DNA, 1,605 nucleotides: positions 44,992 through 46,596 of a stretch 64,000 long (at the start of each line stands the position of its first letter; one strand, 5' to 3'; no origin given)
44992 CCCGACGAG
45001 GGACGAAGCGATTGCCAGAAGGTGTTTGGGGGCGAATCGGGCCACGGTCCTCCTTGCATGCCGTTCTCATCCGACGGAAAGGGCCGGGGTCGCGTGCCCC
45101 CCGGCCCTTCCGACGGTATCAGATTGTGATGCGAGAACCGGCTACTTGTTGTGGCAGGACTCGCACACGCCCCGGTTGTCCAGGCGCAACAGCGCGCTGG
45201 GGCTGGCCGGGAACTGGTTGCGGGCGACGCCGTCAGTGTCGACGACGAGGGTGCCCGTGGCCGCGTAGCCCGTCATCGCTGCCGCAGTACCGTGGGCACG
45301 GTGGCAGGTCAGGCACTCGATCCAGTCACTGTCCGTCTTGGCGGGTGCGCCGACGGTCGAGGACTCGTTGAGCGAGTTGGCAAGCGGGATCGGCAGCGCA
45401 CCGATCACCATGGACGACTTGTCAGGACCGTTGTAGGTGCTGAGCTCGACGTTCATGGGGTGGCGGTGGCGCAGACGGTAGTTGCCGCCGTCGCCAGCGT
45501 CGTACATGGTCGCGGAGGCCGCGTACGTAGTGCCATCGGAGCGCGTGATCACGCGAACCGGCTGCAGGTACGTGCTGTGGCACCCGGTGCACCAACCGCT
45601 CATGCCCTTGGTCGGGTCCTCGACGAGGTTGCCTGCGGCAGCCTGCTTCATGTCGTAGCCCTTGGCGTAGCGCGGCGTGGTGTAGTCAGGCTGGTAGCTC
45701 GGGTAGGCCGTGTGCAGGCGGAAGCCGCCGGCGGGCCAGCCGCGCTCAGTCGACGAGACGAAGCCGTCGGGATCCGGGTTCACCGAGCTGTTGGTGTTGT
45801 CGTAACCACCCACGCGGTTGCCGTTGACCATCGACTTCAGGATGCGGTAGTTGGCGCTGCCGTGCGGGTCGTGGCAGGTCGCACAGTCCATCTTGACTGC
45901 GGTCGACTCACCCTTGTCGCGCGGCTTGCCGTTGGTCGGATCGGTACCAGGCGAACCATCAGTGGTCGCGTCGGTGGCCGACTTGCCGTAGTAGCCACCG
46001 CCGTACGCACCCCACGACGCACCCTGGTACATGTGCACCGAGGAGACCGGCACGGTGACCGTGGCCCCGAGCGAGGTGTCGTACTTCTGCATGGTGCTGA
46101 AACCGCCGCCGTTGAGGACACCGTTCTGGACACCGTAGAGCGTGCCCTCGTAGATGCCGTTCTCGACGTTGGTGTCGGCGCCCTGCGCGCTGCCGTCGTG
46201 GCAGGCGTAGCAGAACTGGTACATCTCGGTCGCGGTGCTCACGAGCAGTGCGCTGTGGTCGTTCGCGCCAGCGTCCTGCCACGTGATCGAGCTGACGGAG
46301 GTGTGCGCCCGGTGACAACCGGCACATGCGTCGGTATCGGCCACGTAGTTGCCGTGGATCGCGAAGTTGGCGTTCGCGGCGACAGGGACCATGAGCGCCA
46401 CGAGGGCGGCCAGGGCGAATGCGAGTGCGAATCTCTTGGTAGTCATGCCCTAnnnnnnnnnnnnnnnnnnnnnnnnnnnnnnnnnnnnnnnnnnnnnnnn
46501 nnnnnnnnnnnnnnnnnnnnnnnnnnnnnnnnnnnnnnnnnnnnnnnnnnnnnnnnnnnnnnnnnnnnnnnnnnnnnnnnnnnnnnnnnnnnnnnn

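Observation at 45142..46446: OmcS-like hexaheme 2: a diverged paralog dedicated to the FDH operon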

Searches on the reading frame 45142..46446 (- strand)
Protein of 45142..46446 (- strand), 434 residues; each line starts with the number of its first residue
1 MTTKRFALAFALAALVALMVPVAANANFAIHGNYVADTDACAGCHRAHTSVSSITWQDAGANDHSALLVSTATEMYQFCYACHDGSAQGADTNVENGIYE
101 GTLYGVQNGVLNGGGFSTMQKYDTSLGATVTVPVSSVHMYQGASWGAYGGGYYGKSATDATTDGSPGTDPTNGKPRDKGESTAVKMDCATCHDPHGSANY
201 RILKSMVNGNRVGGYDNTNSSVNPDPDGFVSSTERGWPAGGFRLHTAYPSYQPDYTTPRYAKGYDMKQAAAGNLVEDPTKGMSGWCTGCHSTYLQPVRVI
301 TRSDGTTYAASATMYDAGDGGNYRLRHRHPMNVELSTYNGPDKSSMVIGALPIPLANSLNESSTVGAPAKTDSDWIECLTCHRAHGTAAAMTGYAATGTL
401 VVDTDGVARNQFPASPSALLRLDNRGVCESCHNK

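Call 5: search_protein_families(library=pfam, proteins=[window:45142-46446:-], max_evalue=0.01)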
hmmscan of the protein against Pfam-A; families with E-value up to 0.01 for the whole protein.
window:45142-46446:- (434 aa): 5 families
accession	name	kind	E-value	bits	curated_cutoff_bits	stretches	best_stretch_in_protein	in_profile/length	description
PF09699.15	Paired_CXXCH_1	-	2.2e-16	59.7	20.6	1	185-207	5-28/41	Doubled CXXCH motif (Paired_CXXCH_1)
PF22113.1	Mtrc-MtrF_II-IV_dom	-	5.8e-08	32.9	30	1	32-97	75-142/176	Outer membrane cytochrome MtrC/MtrF-like, domains II/IV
PF14522.11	Cytochrome_C7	-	1.6e-07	31.5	24.8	0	31-88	5-53/67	Cytochrome c7 and related cytochrome c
PF14537.11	Cytochrom_c3_2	-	4.1e-06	27.6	25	0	176-197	48-69/79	Cytochrome c3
PF00034.26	Cytochrom_C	-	0.00073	21.2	21.3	0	178-233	3-37/90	Cytochrome c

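Call 6: search_solved_structures(query=window:45142-46446:-, max_evalue=10, show_alignments=3)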
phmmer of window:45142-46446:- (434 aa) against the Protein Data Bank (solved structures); distinct sequences matched with E-value up to 10: 3.
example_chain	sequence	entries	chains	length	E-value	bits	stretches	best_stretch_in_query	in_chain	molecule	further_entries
7tfs_A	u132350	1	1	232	0.05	16.1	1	59-211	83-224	Cytochrome c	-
6r2q_A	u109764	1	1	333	0.61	12.6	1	180-205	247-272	Cystathionine beta-synthase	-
3djb_A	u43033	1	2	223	1.1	11.7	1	315-380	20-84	Hydrolase, HD family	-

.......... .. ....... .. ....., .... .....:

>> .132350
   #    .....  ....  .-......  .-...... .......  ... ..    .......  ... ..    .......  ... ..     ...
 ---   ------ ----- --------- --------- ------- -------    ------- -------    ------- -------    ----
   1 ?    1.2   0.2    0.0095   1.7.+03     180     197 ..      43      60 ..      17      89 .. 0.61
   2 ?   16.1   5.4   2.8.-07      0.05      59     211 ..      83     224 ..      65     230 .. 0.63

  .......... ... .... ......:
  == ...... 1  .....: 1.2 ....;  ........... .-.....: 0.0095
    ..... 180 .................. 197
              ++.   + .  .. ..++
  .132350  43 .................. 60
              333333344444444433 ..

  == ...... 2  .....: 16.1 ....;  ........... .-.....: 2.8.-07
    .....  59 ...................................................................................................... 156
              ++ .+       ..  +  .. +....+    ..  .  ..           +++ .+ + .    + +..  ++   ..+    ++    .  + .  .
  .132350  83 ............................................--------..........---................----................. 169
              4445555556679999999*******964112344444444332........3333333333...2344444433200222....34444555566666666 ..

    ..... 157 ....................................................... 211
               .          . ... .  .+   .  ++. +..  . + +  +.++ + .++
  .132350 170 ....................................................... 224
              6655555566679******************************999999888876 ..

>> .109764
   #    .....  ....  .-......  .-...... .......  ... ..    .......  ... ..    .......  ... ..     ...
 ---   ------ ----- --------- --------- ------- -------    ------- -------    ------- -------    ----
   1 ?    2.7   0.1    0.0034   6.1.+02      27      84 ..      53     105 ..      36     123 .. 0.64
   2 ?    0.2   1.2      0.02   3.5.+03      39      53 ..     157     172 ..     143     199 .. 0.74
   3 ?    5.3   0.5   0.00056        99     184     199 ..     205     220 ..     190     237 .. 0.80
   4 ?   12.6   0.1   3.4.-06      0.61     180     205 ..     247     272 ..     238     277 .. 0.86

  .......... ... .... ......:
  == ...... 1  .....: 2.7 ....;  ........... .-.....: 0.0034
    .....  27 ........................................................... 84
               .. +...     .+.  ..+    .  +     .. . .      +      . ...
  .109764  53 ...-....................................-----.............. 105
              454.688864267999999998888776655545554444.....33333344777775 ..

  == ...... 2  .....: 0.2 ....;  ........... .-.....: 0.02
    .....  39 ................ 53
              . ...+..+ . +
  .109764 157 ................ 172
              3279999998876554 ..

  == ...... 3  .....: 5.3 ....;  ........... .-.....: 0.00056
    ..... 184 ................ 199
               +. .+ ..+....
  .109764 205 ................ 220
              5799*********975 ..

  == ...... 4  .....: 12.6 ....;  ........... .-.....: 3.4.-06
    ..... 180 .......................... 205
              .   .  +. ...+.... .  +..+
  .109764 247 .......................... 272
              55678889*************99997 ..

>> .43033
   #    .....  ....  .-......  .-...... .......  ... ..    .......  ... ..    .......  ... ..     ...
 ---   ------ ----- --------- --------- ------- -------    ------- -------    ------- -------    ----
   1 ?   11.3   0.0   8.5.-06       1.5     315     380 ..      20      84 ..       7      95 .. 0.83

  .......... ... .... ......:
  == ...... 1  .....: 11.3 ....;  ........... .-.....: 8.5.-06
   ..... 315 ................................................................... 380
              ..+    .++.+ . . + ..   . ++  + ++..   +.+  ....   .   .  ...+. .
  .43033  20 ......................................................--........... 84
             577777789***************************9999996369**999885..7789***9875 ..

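Call 7: search_protein_families(library=ncbifam, proteins=[window:45142-46446:-], max_evalue=0.01)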
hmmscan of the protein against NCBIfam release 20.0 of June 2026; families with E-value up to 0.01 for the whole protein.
window:45142-46446:- (434 aa): 4 families
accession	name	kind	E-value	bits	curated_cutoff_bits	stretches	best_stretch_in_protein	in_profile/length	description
TIGR01905.1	paired_CXXCH_1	subfamily_domain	1.9e-14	53.2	25.2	1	185-205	6-26/41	doubled CXXCH domain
TIGR03508.1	decahem_SO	subfamily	1.8e-08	34.2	192.2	1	182-207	186-211/258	DmsE family decaheme c-type cytochrome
NF041028.1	decahem_GSU2203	exception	0.0003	20.1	325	0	183-203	220-240/317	GSU2203 family decaheme c-type cytochrome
TIGR03806.1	chp_HNE_0200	subfamily_domain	0.0024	17.1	313.3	0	185-203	218-236/314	SO2930 family diheme c-type cytochrome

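Call 8: find_homologous_proteins(query=window:45142-46446:-, max_evalue=0.001)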
Query window:45142-46446:- (434 aa): 1530 proteins with E <= 0.001 among 8000 candidates; the best 120 are listed.
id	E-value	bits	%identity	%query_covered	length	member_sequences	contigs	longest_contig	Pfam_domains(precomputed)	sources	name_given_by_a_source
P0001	4.0e-297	1003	100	100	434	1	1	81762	PF09699.16,PF14537.12,PF14522.12,PF22113.2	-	-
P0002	1.6e-187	642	65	100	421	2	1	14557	PF09699.16,PF00034.27,PF14522.12,PF22113.2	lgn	-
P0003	1.3e-179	616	63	95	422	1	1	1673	PF09699.16,PF14522.12,PF22113.2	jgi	-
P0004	2.6e-176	605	64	95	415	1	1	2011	PF09699.16,PF00034.27,PF14522.12,PF22113.2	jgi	jgi:hypothetical protein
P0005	2.4e-174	599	63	95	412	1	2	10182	PF09699.16,PF14537.12,PF14522.12,PF22113.2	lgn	-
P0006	3.1e-174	599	64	100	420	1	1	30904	PF09699.16,PF00034.27,PF14522.12,PF22113.2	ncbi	-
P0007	1.6e-173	596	65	94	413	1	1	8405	PF09699.16,PF14537.12,PF14522.12,PF22113.2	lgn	-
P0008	2.9e-172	592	66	95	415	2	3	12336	PF09699.16,PF14522.12,PF22113.2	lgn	-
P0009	7.3e-172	591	64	99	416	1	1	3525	PF09699.16,PF14522.12,PF22113.2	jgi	jgi:cytochrome c553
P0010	3.8e-171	588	63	100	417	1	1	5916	PF09699.16,PF14537.12,PF14522.12,PF22113.2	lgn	-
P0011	1.7e-170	586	63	100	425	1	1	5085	PF09699.16,PF14537.12,PF14522.12,PF22113.2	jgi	jgi:cytochrome c553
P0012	2.8e-170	585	61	95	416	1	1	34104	PF09699.16,PF14522.12,PF22113.2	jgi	-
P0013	3.3e-169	582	62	94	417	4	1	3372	PF09699.16,PF14522.12,PF22113.2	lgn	-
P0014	5.6e-169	581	63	94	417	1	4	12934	PF09699.16,PF14537.12,PF14522.12,PF22113.2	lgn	-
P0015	2.3e-168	579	62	100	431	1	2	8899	PF09699.16,PF14537.12,PF14522.12,PF22113.2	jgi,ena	-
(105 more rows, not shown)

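Call 12: search_solved_structures(query=A1, max_evalue=10, show_alignments=4)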
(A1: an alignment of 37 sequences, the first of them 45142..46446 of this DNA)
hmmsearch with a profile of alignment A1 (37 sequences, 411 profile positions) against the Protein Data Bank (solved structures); distinct sequences matched with E-value up to 10: 12.
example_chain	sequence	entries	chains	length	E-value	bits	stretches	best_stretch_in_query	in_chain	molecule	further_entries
6ef8_A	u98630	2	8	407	1.1e-11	47.5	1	39-411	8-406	C-type cytochrome OmcS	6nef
9yuq_N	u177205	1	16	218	0.0043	19.2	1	253-356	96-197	Putative multiheme cytochrome c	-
9wcx_U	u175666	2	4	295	0.42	12.7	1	59-172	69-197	Cytochrome bc1 complex cytochrome c subunit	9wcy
8hcr_C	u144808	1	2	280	0.48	12.5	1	60-172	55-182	Cytochrome bc1 complex cytochrome c subunit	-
7e1v_O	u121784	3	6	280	0.48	12.5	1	60-172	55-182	Cytochrome bc1 complex cytochrome c subunit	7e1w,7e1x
9l08_A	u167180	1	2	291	1.1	11.3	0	256-352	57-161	Covalently Connected Cytochrome c555 trimer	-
5xdh_A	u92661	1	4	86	1.3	11.1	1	73-120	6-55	Putative cytochrome c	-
8snh_G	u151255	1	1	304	1.9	10.5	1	236-358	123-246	Cbb3-type cytochrome c oxidase subunit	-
8k9e_E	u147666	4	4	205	2.2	10.3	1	72-130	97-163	Cytochrome c domain-containing protein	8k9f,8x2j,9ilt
6hwh_M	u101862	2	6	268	2.7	10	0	60-89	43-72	Cytochrome bc1 complex cytochrome c subunit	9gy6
8ovc_O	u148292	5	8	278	3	9.9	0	60-89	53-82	Cytochrome bc1 complex cytochrome c subunit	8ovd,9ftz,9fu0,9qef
6adq_C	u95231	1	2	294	3.4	9.7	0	60-89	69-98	Cytochrome bc1 complex cytochrome c subunit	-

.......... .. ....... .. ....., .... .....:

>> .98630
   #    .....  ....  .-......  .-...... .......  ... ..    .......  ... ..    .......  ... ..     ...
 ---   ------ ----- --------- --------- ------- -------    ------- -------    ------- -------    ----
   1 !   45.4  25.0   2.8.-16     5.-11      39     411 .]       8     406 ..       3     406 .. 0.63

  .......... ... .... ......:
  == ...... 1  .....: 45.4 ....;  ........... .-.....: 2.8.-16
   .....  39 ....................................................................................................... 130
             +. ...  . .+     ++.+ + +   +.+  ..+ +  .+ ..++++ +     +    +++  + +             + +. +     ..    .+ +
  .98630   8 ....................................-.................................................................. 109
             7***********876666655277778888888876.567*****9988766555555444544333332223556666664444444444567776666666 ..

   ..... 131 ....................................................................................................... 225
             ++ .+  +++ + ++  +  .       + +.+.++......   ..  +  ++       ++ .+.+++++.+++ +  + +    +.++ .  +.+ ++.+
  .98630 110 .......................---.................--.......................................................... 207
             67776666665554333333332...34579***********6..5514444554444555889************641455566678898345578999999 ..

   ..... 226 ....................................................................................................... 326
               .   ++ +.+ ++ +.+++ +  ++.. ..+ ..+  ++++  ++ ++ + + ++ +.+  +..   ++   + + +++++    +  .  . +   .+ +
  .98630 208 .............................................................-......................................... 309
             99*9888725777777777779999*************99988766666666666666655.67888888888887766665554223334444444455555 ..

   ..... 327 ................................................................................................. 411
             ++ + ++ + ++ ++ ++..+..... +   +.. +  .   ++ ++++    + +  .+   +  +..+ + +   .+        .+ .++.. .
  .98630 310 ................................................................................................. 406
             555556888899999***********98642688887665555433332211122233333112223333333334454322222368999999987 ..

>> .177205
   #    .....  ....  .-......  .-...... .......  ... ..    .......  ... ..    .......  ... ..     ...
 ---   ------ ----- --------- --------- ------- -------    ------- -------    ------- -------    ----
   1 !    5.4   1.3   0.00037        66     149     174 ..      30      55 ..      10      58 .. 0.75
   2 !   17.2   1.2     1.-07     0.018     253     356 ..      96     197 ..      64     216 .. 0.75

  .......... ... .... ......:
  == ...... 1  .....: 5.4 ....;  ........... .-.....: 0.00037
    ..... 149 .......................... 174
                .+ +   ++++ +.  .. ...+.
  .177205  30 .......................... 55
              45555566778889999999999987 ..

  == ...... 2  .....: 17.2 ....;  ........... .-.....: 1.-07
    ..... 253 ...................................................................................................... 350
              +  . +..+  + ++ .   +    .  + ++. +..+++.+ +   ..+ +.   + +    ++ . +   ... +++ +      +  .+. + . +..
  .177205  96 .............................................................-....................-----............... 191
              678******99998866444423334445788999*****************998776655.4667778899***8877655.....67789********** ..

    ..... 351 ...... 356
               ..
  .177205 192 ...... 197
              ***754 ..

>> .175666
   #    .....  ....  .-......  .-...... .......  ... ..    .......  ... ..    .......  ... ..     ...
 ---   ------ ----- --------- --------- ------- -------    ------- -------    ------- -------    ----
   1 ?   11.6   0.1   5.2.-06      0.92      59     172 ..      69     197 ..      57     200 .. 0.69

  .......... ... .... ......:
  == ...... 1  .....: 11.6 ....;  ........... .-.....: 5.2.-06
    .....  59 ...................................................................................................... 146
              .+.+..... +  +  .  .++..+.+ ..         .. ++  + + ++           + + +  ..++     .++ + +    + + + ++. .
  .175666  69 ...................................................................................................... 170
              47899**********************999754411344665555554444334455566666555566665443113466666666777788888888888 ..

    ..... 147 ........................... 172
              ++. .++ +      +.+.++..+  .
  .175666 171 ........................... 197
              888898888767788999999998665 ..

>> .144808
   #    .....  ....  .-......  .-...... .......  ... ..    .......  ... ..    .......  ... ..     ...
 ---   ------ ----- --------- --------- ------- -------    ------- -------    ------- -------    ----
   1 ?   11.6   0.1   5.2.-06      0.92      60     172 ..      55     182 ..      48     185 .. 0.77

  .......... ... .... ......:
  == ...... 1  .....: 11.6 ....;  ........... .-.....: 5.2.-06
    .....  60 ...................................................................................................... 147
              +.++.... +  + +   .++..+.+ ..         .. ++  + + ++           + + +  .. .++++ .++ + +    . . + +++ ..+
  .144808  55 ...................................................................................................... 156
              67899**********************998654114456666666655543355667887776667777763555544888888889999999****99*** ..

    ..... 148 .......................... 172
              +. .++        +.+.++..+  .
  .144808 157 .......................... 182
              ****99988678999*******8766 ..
